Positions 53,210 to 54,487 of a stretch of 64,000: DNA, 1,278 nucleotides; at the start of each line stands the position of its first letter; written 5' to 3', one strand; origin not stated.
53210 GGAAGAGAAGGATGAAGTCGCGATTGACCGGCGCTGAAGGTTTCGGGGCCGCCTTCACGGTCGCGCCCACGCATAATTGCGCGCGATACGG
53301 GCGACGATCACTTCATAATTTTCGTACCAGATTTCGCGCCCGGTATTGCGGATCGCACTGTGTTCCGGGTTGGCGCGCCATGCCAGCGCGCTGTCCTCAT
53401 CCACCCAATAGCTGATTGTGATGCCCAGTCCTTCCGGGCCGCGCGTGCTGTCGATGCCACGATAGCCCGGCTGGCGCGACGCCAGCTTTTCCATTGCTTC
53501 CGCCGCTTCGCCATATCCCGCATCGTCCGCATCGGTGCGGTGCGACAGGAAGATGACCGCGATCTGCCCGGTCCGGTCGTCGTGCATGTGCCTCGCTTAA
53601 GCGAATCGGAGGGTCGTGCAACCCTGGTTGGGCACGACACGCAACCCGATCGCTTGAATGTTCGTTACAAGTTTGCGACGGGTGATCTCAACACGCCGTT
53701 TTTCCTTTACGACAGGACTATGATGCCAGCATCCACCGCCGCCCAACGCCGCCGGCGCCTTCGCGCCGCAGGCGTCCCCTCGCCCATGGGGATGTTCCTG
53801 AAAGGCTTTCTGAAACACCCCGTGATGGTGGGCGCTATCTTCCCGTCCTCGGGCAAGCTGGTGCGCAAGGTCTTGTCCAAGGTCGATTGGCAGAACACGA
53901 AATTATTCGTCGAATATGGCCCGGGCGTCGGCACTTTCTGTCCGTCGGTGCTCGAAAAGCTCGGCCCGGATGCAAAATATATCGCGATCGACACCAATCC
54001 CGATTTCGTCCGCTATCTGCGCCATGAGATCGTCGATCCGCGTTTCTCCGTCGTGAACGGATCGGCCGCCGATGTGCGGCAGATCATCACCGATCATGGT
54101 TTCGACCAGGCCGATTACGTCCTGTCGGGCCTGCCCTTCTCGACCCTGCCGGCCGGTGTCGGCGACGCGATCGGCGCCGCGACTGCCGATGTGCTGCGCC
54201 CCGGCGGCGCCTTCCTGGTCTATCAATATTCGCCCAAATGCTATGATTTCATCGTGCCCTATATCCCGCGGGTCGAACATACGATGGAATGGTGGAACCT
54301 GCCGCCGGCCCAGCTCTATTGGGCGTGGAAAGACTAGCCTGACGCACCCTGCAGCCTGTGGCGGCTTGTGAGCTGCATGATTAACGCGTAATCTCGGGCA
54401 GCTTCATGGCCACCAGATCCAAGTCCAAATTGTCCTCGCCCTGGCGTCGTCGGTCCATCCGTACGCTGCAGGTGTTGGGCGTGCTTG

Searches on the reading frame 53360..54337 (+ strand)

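Call 12: search_protein_families(library=pfam, proteins=[window:53360-54337:+])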
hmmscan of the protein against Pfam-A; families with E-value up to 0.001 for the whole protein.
window:53360-54337:+ (325 aa): 3 families
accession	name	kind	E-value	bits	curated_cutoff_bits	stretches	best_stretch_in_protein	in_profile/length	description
PF13649.12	Methyltransf_25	-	6.3e-06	27.2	27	1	184-283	2-97/97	Methyltransferase domain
PF08242.18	Methyltransf_12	-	1e-05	26.6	30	1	185-284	2-97/98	Methyltransferase domain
PF13847.12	Methyltransf_31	-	0.00026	21.1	27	1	184-290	8-112/145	Methyltransferase domain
